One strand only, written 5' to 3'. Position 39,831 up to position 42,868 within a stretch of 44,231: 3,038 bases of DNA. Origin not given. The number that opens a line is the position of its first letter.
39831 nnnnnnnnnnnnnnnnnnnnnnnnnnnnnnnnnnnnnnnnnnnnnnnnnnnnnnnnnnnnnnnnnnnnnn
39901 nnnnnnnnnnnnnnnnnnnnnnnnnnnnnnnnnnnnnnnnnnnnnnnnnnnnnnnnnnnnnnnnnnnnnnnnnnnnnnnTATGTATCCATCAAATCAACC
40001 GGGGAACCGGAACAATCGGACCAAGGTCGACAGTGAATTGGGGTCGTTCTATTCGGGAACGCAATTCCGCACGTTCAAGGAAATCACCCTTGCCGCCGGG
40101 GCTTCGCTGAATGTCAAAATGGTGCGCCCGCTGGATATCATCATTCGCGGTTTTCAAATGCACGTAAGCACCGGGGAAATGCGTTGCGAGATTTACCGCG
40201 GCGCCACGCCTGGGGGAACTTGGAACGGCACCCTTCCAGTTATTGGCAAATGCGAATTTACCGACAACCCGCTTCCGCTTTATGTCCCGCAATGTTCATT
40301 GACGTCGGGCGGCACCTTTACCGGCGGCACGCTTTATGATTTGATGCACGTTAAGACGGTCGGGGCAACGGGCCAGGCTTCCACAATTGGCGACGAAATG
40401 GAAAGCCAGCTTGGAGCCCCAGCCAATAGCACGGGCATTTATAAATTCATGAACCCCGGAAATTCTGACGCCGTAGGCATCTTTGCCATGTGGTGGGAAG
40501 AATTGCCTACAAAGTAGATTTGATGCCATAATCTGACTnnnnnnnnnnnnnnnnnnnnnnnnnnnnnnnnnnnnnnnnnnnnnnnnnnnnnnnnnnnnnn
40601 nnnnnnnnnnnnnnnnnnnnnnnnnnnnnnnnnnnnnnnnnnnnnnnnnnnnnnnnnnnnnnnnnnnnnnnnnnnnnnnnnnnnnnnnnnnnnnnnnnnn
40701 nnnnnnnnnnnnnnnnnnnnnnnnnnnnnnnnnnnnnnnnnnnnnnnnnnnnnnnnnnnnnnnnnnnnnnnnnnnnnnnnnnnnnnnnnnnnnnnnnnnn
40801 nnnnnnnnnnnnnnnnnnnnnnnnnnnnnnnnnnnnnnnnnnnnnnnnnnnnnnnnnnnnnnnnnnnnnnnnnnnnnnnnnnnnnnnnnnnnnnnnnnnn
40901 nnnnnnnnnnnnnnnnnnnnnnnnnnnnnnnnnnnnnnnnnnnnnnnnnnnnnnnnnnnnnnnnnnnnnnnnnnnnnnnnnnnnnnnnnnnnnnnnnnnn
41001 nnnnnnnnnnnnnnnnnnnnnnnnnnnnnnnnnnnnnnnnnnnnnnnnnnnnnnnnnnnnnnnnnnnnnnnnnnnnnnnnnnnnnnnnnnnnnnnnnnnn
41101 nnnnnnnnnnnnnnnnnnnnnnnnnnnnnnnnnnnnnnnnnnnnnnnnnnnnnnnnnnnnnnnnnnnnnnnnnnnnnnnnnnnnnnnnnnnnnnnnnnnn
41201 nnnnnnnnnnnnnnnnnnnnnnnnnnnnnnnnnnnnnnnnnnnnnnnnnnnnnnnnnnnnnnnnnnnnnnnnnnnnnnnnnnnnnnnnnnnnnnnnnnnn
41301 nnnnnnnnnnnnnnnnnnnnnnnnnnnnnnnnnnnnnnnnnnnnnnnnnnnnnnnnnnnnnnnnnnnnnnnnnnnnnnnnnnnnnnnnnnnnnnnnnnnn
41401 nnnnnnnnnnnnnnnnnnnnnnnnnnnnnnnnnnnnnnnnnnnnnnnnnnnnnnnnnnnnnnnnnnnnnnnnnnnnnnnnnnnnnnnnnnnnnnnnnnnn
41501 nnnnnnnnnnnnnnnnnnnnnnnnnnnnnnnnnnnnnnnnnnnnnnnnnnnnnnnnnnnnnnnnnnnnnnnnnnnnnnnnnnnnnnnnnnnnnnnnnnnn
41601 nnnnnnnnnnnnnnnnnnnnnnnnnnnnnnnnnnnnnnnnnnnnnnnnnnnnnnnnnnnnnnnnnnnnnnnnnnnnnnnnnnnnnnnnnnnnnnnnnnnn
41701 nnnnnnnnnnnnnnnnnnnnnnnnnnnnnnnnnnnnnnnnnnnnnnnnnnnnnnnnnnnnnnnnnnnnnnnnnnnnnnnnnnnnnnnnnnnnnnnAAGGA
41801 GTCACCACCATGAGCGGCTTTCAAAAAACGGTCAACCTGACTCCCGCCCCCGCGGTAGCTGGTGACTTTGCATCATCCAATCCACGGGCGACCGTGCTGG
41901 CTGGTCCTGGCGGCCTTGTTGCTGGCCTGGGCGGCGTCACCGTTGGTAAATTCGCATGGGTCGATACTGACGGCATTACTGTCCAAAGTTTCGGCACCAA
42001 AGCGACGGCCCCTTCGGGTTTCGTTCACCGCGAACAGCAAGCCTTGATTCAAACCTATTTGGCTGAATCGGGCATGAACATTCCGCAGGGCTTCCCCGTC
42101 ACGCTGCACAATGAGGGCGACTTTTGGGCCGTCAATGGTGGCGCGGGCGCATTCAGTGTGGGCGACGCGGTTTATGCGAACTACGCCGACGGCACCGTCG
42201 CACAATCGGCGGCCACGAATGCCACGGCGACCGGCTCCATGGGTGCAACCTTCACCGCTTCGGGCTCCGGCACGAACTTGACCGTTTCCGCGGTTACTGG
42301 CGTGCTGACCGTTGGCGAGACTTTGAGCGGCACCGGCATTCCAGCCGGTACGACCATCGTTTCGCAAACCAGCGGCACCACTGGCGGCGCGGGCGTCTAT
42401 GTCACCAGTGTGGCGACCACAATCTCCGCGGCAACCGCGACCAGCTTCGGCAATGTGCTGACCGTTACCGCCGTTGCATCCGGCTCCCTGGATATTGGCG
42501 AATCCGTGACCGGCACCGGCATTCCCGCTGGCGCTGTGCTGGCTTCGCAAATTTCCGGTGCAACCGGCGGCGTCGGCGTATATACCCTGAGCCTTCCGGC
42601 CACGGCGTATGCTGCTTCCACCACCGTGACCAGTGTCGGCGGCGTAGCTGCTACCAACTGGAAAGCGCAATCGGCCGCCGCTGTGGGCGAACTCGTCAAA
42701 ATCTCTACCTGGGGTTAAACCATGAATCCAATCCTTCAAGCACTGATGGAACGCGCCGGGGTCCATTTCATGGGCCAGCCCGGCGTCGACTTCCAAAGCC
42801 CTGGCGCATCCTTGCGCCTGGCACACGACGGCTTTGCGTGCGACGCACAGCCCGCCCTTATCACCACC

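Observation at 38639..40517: Low-GC two-gene cassette of unassignable beta-rich proteins inserted in the head module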

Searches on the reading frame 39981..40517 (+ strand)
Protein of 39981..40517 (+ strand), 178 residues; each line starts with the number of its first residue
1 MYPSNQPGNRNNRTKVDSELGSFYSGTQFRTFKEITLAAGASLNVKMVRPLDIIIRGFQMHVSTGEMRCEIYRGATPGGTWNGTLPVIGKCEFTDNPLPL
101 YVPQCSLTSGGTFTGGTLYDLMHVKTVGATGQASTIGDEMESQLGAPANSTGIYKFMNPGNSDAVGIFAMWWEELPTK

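Call 3: search_protein_families(library=pfam, proteins=[window:39981-40517:+], max_evalue=0.1)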
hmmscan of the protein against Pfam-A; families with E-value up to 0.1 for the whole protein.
window:39981-40517:+ (178 aa): 0 families

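Call 4: search_protein_families(library=phrogs, proteins=[window:39981-40517:+], max_evalue=0.1)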
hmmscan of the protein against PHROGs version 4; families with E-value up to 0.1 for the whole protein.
window:39981-40517:+ (178 aa): 1 family
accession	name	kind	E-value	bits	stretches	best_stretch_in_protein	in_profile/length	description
phrog_13935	-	unknown function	3.6e-24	86.6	1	10-177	17-186/188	-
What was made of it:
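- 39981..40517 (+): p178, a resident accessory protein with a single jelly-roll or cupin-like fold; independent of p446. PHROG 13935, function unknown, E 3.6e-24 (call 4).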

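Call 6: search_dna_similar(query=window:39981-40517:+, collection=phages, mode=protein, max_rows=40, rows=spread)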
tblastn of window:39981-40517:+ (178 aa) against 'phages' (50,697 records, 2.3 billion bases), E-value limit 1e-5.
Records with a match: 7; places in all: 7; records where one place covers at least 80% of the query: 7.
Best place of each record, by identity: <60% 7.
By first word of the organism name: Pseudomonas 3; Ralstonia 3; phage 1.
By host as written in the record: Ralstonia solanacearum 2; Pseudomonas protegens ERG2 1; Pseudomonas syringae 19B 1; Pseudomonas syringae P1.01.01B03 1; - 1; Ralstonia pseudosolanacearum 1.
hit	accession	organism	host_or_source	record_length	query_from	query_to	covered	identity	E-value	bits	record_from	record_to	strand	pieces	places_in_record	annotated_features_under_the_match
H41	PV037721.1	Pseudomonas phage Bitten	Pseudomonas protegens ERG2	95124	1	176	99%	37.5%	8e-23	100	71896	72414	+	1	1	hypothetical protein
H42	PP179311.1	Pseudomonas phage Pyxpy02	Pseudomonas syringae 19B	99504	1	176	99%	35.8%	1e-23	102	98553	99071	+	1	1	hypothetical protein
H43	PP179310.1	Pseudomonas phage Pyxpy01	Pseudomonas syringae P1.01.01B03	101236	1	176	99%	35.8%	1e-23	102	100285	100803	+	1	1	hypothetical protein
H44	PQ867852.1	phage T4S1-k141_462158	Crassostrea hongkongensis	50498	23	174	85%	35.1%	4e-11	66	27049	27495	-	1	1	hypothetical protein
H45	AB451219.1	Ralstonia phage RSB1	Ralstonia solanacearum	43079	13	176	92%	31.0%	6e-7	54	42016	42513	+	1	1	hypothetical protein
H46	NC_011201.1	Ralstonia phage RSB1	Ralstonia solanacearum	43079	13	176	92%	31.0%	6e-7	54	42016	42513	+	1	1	hypothetical protein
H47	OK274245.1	Ralstonia phage RpT1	Ralstonia pseudosolanacearum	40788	4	176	97%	28.2%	2e-8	58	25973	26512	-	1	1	hypothetical protein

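Call 8: get_annotated_region(hit=H41, flank=6000)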
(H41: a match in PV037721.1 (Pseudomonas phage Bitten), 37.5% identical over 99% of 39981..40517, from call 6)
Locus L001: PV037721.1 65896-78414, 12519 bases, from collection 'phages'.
description: Pseudomonas phage Bitten, complete genome.
organism: Pseudomonas phage Bitten (NCBI taxid 3395524)
taxonomy: Viruses
host: Pseudomonas protegens ERG2; source: -; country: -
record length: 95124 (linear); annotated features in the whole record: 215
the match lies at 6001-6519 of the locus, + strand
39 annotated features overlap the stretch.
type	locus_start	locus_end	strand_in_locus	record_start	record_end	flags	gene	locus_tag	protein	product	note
CDS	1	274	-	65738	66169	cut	-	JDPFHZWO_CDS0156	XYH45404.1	hypothetical protein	-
CDS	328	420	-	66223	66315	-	-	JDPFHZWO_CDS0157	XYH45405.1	hypothetical protein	-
CDS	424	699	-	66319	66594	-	-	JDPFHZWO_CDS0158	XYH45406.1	hypothetical protein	-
CDS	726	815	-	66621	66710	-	-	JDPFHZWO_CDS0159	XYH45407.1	hypothetical protein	-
CDS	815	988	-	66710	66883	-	-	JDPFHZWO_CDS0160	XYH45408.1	hypothetical protein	-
CDS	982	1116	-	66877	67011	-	-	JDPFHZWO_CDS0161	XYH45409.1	hypothetical protein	-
CDS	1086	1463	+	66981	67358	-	-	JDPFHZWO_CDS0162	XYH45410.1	hypothetical protein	-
tRNA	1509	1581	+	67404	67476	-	-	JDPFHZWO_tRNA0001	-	tRNA-Lys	-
CDS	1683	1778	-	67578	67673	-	-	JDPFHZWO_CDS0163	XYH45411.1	hypothetical protein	-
tRNA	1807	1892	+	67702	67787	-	-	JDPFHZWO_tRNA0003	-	tRNA-Ser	-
tRNA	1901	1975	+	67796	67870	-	-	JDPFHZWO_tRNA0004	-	tRNA-Leu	-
tRNA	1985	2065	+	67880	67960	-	-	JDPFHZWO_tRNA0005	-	tRNA-Leu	-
CDS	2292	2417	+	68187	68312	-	-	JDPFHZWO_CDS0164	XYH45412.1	hypothetical protein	-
tRNA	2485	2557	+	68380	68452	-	-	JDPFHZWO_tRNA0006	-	tRNA-Trp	-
CDS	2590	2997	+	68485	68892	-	-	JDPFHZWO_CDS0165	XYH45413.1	HNH endonuclease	-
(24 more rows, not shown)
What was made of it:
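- A p178 homologue in phage Bitten lies next to a gene annotated as 'head fiber' (call 8).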

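Call 9: get_annotated_region(hit=H45, flank=6000)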
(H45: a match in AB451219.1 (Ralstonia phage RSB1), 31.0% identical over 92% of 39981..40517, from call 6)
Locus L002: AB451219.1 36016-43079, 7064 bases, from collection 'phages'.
description: Ralstonia phage RSB1 DNA, complete genome.
organism: Ralstonia phage RSB1 (NCBI taxid 551790)
taxonomy: Viruses; Duplodnaviria; Heunggongvirae; Uroviricota; Caudoviricetes; Autographiviridae; Okabevirinae; Higashivirus; Higashivirus RSB1
host: Ralstonia solanacearum; source: -; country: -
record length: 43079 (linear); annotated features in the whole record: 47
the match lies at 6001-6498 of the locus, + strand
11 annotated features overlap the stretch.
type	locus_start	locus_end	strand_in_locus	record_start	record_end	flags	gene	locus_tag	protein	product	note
CDS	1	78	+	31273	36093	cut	-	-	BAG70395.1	putative transglycosylase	ORF37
CDS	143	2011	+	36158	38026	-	-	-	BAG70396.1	putative phage tail fiber protein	ORF38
CDS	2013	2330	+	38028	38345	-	-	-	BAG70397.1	hypothetical protein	ORF39, conserved phage protein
CDS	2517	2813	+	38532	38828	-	-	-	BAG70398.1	hypothetical protein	ORF40, conserved phage protein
CDS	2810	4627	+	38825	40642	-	-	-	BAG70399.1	TerL large terminase subunit-like protein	ORF41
CDS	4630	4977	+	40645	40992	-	-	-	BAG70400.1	putative Type II and type III secretion system protein precursor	ORF42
CDS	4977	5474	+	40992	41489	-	-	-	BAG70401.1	putative lysozyme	ORF43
CDS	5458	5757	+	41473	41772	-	-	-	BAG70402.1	hypothetical protein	ORF44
CDS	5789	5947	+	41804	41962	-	-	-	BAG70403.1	hypothetical protein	ORF45, conserved phage protein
CDS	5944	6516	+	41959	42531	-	-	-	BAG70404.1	hypothetical protein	ORF46, conserved phage protein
CDS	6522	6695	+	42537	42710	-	-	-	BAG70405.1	hypothetical protein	ORF47, conserved phage protein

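Call 19: find_homologous_proteins(query=window:39981-40517:+)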
Query window:39981-40517:+ (178 aa): 49 proteins with E <= 0.001 among 103 candidates.
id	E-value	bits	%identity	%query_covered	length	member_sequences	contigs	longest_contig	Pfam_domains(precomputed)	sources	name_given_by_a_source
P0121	6.1e-106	370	89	100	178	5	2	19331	-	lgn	-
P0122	9.7e-103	360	87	100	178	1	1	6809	-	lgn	-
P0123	8.1e-100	350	84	100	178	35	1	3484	-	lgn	-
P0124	2.9e-96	339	79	100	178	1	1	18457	-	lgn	-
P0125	7.3e-95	334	80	100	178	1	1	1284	-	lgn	-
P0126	1.3e-94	333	78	100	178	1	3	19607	-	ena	-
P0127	2.5e-94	332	79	99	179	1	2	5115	-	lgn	-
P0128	3.6e-94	332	78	100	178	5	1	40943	-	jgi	-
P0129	1.9e-93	329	80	100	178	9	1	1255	-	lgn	-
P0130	6.3e-93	328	78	100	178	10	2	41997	-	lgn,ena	-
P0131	1.1e-91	324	76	100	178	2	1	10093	-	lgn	-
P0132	7.4e-87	308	75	100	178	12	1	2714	-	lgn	-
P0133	6.3e-85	302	74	100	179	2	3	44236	-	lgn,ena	-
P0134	9.8e-84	298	72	100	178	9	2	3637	-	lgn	-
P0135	4.4e-79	283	70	100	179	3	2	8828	-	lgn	-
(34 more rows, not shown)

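Call 32: predict_structure(alignment_id=A2)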
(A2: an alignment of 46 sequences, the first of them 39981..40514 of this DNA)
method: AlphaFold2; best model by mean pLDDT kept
length: 178 residues; sequences in the alignment: 46
mean_pLDDT: 83.9   pTM: 0.77
mean pLDDT of the five models: 83.9, 83.3, 83.1, 81.6, 79.4
residues with pLDDT >= 90: 97; 70-90: 47; 50-70: 23; < 50: 11
segments of 3 or more residues with pLDDT < 50: 129-136
pLDDT, mean of each block of 10 residues (from residue 1): 54 64 86 95 96 91 90 94 95 81 94 93 73 49 85 95 93 81
secondary structure, 60 per line:
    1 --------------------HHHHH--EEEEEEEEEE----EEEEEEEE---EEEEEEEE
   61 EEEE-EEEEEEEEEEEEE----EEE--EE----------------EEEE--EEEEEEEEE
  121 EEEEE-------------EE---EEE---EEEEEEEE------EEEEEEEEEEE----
elements in order: H21-25 E28-37 E42-49 E53-64 E66-78 E83-85 E106-109 E112-125 E144-146 E150-157 E164-174
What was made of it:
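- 39981..40517 (+): AlphaFold2 gives pLDDT 84 (call 32).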

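Call 35: fold_search(model_id=the predicted structure, library=pdb)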
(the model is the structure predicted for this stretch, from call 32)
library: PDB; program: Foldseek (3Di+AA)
matches with E <= 10: 1706; with E <= 0.001: 4
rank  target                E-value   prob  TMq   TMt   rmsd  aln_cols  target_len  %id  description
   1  1f8v_C                2.5e-04  0.92  0.24  0.16  20.0       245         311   10  THE STRUCTURE OF PARIACOTO VIRUS REVEALS A DODECAHEDRAL CAGE OF DUPLEX RNA (released 2000-12-06)
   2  9lzl_B                5.9e-04  0.75  0.23  0.15  20.8       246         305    9  Flat-contact of Flock House Virus early disassembly intermediate (released 2025-08-13)
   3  9lzl_A                5.9e-04  0.16  0.12  0.07  22.4       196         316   15  Flat-contact of Flock House Virus early disassembly intermediate (released 2025-08-13)
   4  9lzl_H                7.3e-04  0.69  0.23  0.15  20.9       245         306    9  Flat-contact of Flock House Virus early disassembly intermediate (released 2025-08-13)
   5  1f8v_B                1.5e-03  0.66  0.21  0.14  19.7       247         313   11  THE STRUCTURE OF PARIACOTO VIRUS REVEALS A DODECAHEDRAL CAGE OF DUPLEX RNA (released 2000-12-06)
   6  9lzl_G                1.5e-03  0.13  0.12  0.07  22.7       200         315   14  Flat-contact of Flock House Virus early disassembly intermediate (released 2025-08-13)
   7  2bbv_A                1.6e-03  0.82  0.26  0.17  19.3       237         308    8  THE REFINED THREE-DIMENSIONAL STRUCTURE OF AN INSECT VIRUS AT 2.8 ANGSTROMS RESOLUTION (released 1994-08-31)
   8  1nov_C                1.7e-03  0.63  0.23  0.15  20.4       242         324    9  NODAMURA VIRUS (released 1998-01-14)
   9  9lzw_A                1.8e-03  0.60  0.23  0.14  20.9       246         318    9  Bent-contact of Flock House Virus early disassembly intermediate (released 2025-08-13)
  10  1f8v_A                2.2e-03  0.66  0.23  0.14  20.0       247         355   11  THE STRUCTURE OF PARIACOTO VIRUS REVEALS A DODECAHEDRAL CAGE OF DUPLEX RNA (released 2000-12-06)
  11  4fts_B                2.3e-03  0.47  0.21  0.13  21.0       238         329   10  Crystal structure of the N363T mutant of the Flock House virus capsid (released 2012-08-01)
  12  4fts_A                2.4e-03  0.47  0.21  0.13  19.9       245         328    8  Crystal structure of the N363T mutant of the Flock House virus capsid (released 2012-08-01)
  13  4fte_B                2.4e-03  0.41  0.19  0.12  21.1       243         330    9  Crystal structure of the D75N mutant capsid of Flock House virus (released 2012-08-01)
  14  3lob_C                3.0e-03  0.57  0.22  0.15  19.6       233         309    8  Crystal Structure of Flock House Virus calcium mutant (released 2010-04-21)
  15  4ftb_B                3.2e-03  0.47  0.22  0.14  19.6       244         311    8  Crystal structure of the authentic Flock House virus particle (released 2012-08-01)
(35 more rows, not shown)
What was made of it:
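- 39981..40517 (+): Foldseek matches are weak: nodavirus capsid E 2.5e-4 and cupin dioxygenase subunits (call 35).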

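Call 57: search_solved_structures(query=A2, max_evalue=1)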
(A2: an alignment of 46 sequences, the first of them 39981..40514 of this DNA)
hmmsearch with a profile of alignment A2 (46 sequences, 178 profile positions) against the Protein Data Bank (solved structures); distinct sequences matched with E-value up to 1: 0.

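Call 68: search_protein_families(library=ncbifam, proteins=[window:39981-40517:+], max_evalue=1)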
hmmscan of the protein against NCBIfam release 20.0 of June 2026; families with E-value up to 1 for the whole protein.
window:39981-40517:+ (178 aa): 0 families

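Call 69: search_protein_families(library=padloc, proteins=[window:39981-40517:+], max_evalue=1)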
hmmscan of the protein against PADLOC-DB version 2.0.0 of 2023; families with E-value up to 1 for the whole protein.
window:39981-40517:+ (178 aa): 0 families

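Call 85: get_annotated_region(hit=H47, flank=5000)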
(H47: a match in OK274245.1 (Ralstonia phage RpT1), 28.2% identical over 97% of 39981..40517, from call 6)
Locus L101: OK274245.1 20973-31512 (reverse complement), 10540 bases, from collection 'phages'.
description: Ralstonia phage RpT1, complete genome.
organism: Ralstonia phage RpT1 (NCBI taxid 2878557)
taxonomy: Viruses; Duplodnaviria; Heunggongvirae; Uroviricota; Caudoviricetes; Caudovirales; Autographiviridae; unclassified Autographiviridae
host: Ralstonia pseudosolanacearum; source: soil; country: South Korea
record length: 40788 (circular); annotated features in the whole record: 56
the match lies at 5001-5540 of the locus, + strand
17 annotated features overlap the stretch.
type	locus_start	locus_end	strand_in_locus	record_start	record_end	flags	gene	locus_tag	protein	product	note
CDS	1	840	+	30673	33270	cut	-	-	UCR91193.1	RNA polymerase-like protein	-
CDS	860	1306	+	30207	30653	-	-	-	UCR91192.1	hypothetical protein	-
CDS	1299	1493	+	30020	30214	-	-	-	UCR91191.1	hypothetical protein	-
CDS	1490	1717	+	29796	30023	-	-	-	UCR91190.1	hypothetical protein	-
CDS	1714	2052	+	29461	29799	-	-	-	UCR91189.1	endolysin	-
CDS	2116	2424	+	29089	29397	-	-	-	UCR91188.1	hypothetical protein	-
CDS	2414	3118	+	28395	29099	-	-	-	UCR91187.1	hypothetical protein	-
CDS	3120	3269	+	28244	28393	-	-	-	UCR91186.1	putative phosphoesterase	-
CDS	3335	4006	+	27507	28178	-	-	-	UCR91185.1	putative ssDNA binding protein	-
CDS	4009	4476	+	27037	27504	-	-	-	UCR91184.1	endonuclease-like protein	-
CDS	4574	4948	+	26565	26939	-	-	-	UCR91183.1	lysozyme-like protein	-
CDS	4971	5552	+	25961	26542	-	-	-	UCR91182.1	hypothetical protein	-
CDS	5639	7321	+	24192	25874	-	-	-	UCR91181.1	DNA primase/helicase-like protein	-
CDS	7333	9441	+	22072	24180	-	-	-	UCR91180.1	DNA polymerase-like protein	-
CDS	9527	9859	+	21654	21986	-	-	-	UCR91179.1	hypothetical protein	-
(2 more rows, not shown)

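Call 86: get_annotated_region(hit=H44, flank=5000)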
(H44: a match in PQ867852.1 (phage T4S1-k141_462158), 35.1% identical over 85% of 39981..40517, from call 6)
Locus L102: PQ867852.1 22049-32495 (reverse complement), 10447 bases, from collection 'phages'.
description: Phage T4S1-k141_462158, complete genome.
organism: phage T4S1-k141_462158 (NCBI taxid 3405105)
taxonomy: Viruses; Duplodnaviria; Heunggongvirae; Uroviricota; Caudoviricetes; Zobellviridae
host: -; source: Crassostrea hongkongensis; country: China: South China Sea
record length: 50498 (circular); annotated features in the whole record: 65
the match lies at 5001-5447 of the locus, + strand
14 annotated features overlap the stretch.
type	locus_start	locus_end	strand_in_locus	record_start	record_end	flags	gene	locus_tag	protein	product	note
CDS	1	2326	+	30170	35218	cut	-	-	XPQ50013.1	internal virion protein D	ORF48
CDS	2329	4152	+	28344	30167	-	-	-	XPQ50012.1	hypothetical protein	ORF47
CDS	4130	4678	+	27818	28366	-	-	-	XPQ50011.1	lysozyme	ORF46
CDS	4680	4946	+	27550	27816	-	-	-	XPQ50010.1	endonuclease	ORF45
CDS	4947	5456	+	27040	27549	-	-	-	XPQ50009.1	hypothetical protein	ORF44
CDS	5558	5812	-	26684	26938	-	-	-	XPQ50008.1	hypothetical protein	ORF43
CDS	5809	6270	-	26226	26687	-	-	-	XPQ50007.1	hypothetical protein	ORF42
CDS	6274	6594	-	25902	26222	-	-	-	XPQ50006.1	glutaredoxin family protein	ORF41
CDS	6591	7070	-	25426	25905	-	-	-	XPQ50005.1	metallophosphatase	ORF40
CDS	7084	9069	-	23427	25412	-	-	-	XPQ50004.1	ribonucleoside-triphosphate reductase adenosylcobalamin-dependent protein RTPR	ORF39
CDS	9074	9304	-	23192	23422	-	-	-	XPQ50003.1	hypothetical protein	ORF38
CDS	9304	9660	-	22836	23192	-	-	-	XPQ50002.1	MazG-like family protein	ORF37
CDS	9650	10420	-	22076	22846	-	-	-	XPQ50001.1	metallophosphoesterase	ORF36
CDS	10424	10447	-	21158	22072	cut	-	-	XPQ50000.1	thymidylate synthase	ORF35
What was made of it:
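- Homologues of p178 lie in early/middle or lysis regions of T7-like phages (RpT1, RSB1) and next to lysozymes (calls 9, 85, 86).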

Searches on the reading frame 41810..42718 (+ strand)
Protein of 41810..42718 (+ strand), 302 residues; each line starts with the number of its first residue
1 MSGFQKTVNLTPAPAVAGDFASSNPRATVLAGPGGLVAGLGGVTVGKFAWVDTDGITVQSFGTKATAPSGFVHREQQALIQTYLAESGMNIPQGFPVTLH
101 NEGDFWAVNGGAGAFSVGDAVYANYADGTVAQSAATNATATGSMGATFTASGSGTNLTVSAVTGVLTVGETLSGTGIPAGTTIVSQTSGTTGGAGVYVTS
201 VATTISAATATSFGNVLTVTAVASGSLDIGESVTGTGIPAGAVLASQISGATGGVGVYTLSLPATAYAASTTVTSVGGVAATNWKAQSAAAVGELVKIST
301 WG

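Call 3: search_protein_families(library=pfam, proteins=[window:41810-42718:+], max_evalue=0.1)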
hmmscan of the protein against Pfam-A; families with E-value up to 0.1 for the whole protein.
window:41810-42718:+ (302 aa): 2 families
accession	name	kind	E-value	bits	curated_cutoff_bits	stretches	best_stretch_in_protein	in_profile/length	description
PF23982.2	XM1_gp53_minor_capsid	-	2.3e-30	105.9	27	1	4-156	1-148/154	XM1 gp53 minor capsid protein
PF22758.2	Phage_cement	-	2.2e-19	70.4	27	1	4-158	1-141/146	Structural cement protein (E217 gp24/Pam3 gp6)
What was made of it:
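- On Capsid decoration / cement proteins: The phage already has an XM1 gp53/E217 gp24-type cement protein at 41810-42718 (call 3).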

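Call 4: search_protein_families(library=phrogs, proteins=[window:41810-42718:+], max_evalue=0.1)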
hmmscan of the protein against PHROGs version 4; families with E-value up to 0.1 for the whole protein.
window:41810-42718:+ (302 aa): 3 families
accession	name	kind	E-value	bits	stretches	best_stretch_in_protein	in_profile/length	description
phrog_2122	-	head and packaging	1.1e-44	152.9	2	3-155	2-153/165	minor head protein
phrog_21413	-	unknown function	2.3e-05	24.2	1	212-291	405-480/595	-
phrog_38233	-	tail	0.00024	20.2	1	140-211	550-624/896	tail fiber protein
